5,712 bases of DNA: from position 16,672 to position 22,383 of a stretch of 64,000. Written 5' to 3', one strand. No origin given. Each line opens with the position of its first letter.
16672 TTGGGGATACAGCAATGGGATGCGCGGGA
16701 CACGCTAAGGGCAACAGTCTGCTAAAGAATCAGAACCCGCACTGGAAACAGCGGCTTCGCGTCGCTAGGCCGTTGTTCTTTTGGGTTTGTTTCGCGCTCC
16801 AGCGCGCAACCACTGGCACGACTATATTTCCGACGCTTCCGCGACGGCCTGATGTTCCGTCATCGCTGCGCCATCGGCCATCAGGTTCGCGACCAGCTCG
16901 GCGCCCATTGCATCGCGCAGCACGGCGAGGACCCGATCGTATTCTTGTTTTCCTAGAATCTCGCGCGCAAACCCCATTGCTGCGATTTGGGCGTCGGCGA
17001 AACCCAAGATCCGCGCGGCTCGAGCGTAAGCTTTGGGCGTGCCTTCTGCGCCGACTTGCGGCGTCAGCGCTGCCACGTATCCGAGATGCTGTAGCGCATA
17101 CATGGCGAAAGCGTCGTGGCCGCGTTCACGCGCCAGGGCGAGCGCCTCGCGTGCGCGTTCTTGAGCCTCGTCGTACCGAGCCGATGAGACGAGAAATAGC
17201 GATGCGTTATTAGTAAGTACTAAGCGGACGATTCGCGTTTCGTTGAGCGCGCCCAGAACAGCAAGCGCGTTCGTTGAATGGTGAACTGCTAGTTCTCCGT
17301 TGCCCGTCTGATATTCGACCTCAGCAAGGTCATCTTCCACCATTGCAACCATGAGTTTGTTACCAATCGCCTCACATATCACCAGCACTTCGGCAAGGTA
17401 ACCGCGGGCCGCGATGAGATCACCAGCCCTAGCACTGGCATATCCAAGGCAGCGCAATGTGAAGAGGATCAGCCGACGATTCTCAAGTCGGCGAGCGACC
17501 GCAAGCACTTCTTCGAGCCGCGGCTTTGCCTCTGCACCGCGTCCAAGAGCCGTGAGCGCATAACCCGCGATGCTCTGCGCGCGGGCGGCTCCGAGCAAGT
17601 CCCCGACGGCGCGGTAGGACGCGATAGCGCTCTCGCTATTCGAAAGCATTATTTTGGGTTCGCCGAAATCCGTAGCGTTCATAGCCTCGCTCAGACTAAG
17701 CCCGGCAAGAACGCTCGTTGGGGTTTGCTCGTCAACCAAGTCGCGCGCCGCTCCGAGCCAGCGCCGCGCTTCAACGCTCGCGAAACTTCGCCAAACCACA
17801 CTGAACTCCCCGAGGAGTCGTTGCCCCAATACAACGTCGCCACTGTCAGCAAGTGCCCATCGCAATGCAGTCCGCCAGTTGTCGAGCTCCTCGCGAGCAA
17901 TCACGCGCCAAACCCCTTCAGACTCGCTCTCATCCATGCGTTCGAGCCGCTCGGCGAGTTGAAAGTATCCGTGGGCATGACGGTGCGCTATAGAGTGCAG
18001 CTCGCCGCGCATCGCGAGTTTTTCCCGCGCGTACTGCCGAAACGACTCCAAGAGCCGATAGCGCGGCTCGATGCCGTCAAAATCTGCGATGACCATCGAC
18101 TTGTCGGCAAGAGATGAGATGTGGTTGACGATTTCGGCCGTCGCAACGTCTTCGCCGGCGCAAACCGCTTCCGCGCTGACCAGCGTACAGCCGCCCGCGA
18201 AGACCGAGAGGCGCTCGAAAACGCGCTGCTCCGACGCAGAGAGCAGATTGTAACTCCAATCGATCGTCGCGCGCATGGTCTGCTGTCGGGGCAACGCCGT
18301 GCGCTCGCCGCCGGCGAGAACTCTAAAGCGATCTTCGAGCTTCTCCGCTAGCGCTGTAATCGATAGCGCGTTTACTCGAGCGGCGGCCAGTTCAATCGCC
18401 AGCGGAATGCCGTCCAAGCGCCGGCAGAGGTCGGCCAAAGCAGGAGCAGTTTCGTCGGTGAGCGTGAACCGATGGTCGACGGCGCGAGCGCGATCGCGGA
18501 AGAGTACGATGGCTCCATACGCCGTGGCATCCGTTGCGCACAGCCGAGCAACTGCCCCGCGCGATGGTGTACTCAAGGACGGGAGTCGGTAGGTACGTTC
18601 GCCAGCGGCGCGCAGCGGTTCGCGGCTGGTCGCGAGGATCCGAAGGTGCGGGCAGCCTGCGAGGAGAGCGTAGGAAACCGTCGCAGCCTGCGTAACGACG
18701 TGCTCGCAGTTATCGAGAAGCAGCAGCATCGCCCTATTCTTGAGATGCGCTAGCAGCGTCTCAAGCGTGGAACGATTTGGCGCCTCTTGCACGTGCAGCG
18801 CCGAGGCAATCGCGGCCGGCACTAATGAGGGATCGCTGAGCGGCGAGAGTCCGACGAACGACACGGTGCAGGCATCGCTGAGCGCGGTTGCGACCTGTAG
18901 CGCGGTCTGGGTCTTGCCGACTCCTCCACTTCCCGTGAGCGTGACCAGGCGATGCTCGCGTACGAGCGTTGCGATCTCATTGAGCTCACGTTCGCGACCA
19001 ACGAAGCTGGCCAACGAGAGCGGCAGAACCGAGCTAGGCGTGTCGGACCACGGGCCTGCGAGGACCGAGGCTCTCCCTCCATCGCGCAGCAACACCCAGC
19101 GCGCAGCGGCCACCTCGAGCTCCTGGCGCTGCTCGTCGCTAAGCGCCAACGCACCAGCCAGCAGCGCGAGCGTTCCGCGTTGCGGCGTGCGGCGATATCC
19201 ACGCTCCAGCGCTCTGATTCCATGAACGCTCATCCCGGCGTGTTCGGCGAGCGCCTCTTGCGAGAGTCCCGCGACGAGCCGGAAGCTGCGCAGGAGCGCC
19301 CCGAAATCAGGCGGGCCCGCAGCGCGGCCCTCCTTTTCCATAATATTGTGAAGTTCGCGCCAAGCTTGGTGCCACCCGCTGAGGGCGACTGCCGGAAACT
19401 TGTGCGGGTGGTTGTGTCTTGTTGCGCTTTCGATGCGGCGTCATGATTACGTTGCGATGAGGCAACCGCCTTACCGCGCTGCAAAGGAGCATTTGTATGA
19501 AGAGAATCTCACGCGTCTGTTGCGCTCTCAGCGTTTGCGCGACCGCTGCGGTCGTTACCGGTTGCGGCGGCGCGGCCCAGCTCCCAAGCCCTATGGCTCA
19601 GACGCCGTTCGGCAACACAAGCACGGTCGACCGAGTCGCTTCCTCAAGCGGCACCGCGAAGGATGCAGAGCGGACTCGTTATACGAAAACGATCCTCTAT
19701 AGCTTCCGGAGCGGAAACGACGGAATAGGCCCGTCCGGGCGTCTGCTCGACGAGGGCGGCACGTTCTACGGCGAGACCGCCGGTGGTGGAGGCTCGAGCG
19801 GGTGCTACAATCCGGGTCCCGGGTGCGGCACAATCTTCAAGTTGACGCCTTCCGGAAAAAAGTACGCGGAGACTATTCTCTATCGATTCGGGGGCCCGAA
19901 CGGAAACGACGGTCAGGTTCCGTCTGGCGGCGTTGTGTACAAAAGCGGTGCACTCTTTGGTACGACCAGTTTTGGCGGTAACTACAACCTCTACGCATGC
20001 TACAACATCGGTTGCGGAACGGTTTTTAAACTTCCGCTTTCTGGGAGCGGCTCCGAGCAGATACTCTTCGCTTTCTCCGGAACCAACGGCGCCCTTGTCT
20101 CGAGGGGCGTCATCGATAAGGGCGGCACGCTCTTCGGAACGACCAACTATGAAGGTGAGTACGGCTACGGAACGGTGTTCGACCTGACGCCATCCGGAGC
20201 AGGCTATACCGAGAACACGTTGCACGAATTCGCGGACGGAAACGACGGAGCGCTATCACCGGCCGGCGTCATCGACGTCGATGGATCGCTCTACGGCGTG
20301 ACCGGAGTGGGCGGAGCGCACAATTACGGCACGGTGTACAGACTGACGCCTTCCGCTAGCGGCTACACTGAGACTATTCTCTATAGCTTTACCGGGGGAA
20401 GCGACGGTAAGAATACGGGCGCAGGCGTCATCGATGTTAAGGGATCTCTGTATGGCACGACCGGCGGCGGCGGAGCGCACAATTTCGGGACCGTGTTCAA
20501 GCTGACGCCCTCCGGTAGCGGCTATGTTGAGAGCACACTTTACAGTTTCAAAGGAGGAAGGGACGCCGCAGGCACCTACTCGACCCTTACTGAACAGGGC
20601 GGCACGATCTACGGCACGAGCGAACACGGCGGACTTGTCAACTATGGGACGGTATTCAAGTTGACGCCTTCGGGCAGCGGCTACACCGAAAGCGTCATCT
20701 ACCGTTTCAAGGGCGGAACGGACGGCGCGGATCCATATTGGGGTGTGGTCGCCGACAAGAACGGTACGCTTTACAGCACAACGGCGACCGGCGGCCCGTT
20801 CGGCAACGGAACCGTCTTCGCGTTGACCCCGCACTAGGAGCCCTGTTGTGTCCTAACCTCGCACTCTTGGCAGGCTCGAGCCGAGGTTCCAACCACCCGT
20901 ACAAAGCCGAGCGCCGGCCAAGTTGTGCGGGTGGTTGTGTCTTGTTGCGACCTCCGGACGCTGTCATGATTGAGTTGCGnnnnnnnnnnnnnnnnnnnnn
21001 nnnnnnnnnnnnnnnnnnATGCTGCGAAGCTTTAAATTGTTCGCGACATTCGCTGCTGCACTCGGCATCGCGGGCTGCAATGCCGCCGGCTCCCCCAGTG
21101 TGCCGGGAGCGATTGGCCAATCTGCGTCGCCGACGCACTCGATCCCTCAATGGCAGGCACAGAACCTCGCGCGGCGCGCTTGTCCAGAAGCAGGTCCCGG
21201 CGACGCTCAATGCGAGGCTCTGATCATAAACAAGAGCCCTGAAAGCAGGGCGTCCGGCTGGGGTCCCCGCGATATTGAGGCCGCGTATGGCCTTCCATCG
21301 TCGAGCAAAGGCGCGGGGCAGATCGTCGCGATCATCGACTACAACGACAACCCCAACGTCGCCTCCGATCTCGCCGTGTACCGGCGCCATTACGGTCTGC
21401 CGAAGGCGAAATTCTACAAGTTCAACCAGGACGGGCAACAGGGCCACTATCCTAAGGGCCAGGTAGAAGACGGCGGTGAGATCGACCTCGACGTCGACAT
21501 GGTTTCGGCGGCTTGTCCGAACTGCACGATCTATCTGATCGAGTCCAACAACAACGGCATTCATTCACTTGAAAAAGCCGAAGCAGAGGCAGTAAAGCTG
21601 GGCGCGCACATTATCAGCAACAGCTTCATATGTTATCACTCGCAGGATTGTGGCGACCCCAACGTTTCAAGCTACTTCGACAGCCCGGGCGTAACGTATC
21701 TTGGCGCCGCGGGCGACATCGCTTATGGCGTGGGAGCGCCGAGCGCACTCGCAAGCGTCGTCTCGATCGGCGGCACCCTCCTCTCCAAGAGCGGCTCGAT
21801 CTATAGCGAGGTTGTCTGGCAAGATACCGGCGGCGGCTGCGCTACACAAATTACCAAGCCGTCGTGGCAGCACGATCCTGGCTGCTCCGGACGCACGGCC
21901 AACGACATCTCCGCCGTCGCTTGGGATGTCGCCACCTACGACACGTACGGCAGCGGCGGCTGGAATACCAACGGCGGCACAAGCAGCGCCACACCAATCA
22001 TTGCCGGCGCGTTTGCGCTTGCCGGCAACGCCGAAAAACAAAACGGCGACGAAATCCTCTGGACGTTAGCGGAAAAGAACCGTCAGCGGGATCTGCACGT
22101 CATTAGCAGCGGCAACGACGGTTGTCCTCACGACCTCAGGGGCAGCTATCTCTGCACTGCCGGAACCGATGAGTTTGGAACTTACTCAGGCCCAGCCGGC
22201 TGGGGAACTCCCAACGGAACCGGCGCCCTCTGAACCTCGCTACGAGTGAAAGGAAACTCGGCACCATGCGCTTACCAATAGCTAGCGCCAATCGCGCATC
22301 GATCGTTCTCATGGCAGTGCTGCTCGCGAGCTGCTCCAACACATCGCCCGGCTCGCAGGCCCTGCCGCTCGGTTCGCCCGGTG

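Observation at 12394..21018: Same ~110-nt promoter/leader module in front of four non-homologous lipoprotein genes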

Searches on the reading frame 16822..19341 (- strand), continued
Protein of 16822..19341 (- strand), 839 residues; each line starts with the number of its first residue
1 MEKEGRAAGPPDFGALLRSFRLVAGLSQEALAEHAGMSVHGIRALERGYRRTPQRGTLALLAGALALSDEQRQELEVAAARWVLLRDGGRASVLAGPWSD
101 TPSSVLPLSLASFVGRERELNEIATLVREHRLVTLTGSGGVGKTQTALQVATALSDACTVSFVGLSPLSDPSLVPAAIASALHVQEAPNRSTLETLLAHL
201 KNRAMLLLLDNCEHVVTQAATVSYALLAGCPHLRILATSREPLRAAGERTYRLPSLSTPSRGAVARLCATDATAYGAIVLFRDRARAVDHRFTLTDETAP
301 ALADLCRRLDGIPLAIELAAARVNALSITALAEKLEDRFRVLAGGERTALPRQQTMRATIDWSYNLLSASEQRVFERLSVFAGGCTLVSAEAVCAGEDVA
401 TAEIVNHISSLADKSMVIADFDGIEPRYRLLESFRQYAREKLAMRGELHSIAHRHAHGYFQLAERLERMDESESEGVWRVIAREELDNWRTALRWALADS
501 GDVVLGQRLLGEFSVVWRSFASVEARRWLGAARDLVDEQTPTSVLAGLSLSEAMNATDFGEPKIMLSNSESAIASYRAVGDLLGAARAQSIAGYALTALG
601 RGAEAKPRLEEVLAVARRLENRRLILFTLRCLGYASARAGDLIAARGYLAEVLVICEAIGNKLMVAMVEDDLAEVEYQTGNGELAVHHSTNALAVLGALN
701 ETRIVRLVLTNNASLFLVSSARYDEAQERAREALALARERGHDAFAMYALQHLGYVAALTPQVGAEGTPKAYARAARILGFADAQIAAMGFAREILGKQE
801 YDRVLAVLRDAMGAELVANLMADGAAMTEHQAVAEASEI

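Call 71: find_encoding_contigs(protein=P0007, flank=4000, max_places=2)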
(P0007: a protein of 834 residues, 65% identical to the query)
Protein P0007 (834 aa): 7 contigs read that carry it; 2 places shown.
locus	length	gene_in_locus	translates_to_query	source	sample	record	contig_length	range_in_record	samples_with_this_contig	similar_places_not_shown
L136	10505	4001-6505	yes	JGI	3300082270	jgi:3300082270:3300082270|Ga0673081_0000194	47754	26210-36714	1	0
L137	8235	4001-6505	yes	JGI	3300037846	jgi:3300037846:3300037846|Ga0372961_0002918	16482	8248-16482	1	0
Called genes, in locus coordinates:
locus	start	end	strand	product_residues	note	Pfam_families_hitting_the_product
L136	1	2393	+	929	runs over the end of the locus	PF13191:AAA_16 (weak), PF03704:BTAD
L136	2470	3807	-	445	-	PF11949:DUF3466 (faint)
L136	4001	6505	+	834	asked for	PF01381:HTH_3 (weak), PF13560:HTH_31, PF25872:HTH_77, PF13424:TPR_12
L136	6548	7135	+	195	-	PF01872:RibD_C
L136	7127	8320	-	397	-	-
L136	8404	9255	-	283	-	PF00561:Abhydrolase_1, PF12146:Hydrolase_4, PF12697:Abhydrolase_6, PF00326:Peptidase_S9 (faint)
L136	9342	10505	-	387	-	PF00551:Formyl_trans_N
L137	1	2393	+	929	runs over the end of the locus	PF13191:AAA_16 (weak), PF03704:BTAD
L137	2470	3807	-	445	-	PF11949:DUF3466 (faint)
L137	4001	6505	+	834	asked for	PF01381:HTH_3 (weak), PF13560:HTH_31, PF25872:HTH_77, PF13424:TPR_12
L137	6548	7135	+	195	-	PF01872:RibD_C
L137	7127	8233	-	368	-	?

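Call 72: find_encoding_contigs(protein=P0110, flank=4000, max_places=1)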
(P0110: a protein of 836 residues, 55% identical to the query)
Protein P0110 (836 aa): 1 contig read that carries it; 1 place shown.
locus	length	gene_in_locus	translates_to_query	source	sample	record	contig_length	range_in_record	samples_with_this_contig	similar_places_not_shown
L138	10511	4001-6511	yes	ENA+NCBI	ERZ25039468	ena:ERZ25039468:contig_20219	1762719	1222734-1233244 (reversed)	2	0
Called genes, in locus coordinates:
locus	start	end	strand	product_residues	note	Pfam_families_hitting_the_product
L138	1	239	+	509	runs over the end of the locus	PF00561:Abhydrolase_1, PF08386:Abhydrolase_4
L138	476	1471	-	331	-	-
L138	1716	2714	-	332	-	-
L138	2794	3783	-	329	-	-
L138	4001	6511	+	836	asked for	PF01381:HTH_3, PF13560:HTH_31, PF20703:nSTAND1 (faint), PF13401:AAA_22 (faint), PF25872:HTH_77, PF13424:TPR_12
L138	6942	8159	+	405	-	-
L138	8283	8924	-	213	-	-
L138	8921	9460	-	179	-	PF04542:Sigma70_r2, PF08281:Sigma70_r4_2, PF04545:Sigma70_r4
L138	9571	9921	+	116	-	PF13473:Cupredoxin_1, PF00127:Copper-bind (weak)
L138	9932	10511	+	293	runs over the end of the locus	PF00149:Metallophos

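Call 74: predict_structure(alignment_id=A3)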
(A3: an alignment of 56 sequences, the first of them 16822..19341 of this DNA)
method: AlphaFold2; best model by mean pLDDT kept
length: 839 residues; sequences in the alignment: 56
mean_pLDDT: 82.8   pTM: 0.66
mean pLDDT of the five models: 82.8, 81.4, 81.0, 79.5, 73.5
residues with pLDDT >= 90: 338; 70-90: 390; 50-70: 61; < 50: 50
segments of 3 or more residues with pLDDT < 50: 1-10, 82-115, 139-141
pLDDT, mean of each block of 10 residues (from residue 1): 34 84 89 79 73 66 85 80 39 27 28 54 87 76 72 77 75 87 78 91 91 87 93 90 82 68 85 81 82 89 86 81 87 81 60 77 92 96 90 91 91 85 77 86 94 95 85 75 88 92 94 75 87 94 95 87 93 97 95 92 94 96 92 92 95 87 89 90 91 86 78 85 91 85 85 91 66 94 85 71 92 95 94 87
secondary structure, 60 per line:
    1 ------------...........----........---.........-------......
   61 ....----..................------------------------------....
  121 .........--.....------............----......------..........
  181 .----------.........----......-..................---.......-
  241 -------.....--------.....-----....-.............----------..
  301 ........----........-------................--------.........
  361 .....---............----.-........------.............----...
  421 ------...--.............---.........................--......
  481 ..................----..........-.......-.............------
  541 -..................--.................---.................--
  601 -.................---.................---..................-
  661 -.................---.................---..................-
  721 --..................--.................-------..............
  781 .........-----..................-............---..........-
elements in order (helices of 4 or more, strands of 3 or more residues): H13-23 H28-35 H39-47 H55-64 H69-86 H117-129 E132-136 H143-154 E159-164 H171-181 H192-200 E205-210 H212-229 E233-239 E248-252 H261-265 H271-274 H276-288 H299-308 H313-320 H328-343 H352-365 H369-380 H387-394 H401-413 E418-420 E427-429 H432-444 H448-472 H475-498 H503-512 H514-520 H522-534 H542-559 H562-578 H582-598 H602-618 H622-638 H642-659 H662-678 H682-698 H702-719 H723-740 H743-759 H767-789 H795-812 H814-825 H829-838
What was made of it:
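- On STAND-class transcription regulators (MalT/AfsR/GutR type): The model has a five-helix Cro/C1-type bundle at residues 13-86 (call 74).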

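Call 77: fold_search(model_id=the predicted structure, library=pdb)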
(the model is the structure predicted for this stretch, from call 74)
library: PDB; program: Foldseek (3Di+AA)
matches with E <= 10: 1455; with E <= 0.001: 79
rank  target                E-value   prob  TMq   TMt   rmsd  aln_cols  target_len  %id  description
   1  6mfv_A                1.2e-11  1.00  0.43  0.52   9.8       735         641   15  Crystal structure of the Signal Transduction ATPase with Numerous Domains (STAND) protein with a tetratricopeptide rep (released 2019-02-20)
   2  6j5t_C                2.8e-08  1.00  0.22  0.23  20.3       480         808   15  Reconstitution and structure of a plant NLR resistosome conferring immunity (released 2019-03-20)
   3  1z6t_A                4.3e-08  1.00  0.35  0.48  10.5       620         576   14  Structure of the apoptotic protease-activating factor 1 bound to ADP (released 2005-04-19)
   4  6j6i_C                6.8e-08  1.00  0.22  0.23  20.8       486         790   14  Reconstitution and structure of a plant NLR resistosome conferring immunity (released 2019-03-20)
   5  9ri9_B                1.0e-07  1.00  0.21  0.20  23.3       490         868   14  Cryo-EM structure of the tomato NRC3 hexameric resistosome (released 2025-07-23)
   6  1z6t_B                1.3e-07  1.00  0.35  0.46  10.6       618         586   13  Structure of the apoptotic protease-activating factor 1 bound to ADP (released 2005-04-19)
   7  7xc2_A                1.4e-07  1.00  0.20  0.20  20.7       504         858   14  Cryo EM structure of oligomeric complex formed by wheat CNL Sr35 and the effector AvrSr35 of the wheat stem rust patho (released 2022-09-21)
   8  3sfz                  3.8e-07  1.00  0.31  0.24  10.0       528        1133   16  Crystal structure of full-length murine Apaf-1 (released 2011-08-24)
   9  5juy_B                5.0e-07  1.00  0.20  0.15  32.0       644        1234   15  Active human apoptosome with procaspase-9 (released 2016-10-19)
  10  9cc8_A                7.3e-07  1.00  0.20  0.20  22.0       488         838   17  Hexameric state of the NRC4 resistosome (released 2024-09-11)
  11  9ria_B                1.3e-06  1.00  0.21  0.21  21.1       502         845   15  Cryo-EM structure of tomato NRC3-AVRcap1b complex (released 2025-07-23)
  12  3shf                  3.5e-06  1.00  0.32  0.25   9.0       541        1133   14  Crystal structure of the R265S mutant of full-length murine Apaf-1 (released 2011-08-24)
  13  4g2v_A                3.6e-06  1.00  0.26  0.58   9.2       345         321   18  Structure complex of LGN binding with FRMPD1 (released 2013-01-23)
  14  9ria_C                4.1e-06  1.00  0.21  0.21  21.8       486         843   14  Cryo-EM structure of tomato NRC3-AVRcap1b complex (released 2025-07-23)
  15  3j2t_A                4.5e-06  1.00  0.19  0.15  24.0       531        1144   15  An improved model of the human apoptosome (released 2013-04-10)
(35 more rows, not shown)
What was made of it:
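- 16822..19341 (-): Regulator 2 (839 aa), a paralogue of regulator 1. Identity to regulator 1 by region: HTH 80-84%, TPR sensor 34-58%. The AlphaFold model (pLDDT 82.8) best matches a solved STAND-TPR protein, 6mfv, at E 1e-11, followed by Apaf-1 and plant NLRs (calls 74, 77).
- On STAND-class transcription regulators (MalT/AfsR/GutR type): The AlphaFold model best matches the STAND-TPR protein 6mfv (E 1.2e-11, 735 columns), then Apaf-1, ZAR1 and NRC (calls 74, 77). The model is all-helical repeat from residue ~448 to 838 and matches TPR proteins (calls 74, 77).
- Tried and rejected: The fold search was needed (call 77).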

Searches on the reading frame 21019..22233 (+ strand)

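Call 8: search_protein_families(library=pfam, proteins=[window:21019-22233:+], max_evalue=0.01)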
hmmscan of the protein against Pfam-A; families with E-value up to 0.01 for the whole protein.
window:21019-22233:+ (404 aa): 1 family
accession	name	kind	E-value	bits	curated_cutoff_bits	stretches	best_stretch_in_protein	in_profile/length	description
PF00082.27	Peptidase_S8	-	3.8e-07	30.1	21.8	1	162-347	74-260/288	Subtilase family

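Call 26: search_protein_families(library=ncbifam, proteins=[window:21019-22233:+], max_evalue=0.01)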
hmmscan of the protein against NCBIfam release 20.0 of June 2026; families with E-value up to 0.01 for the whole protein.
window:21019-22233:+ (404 aa): 0 families
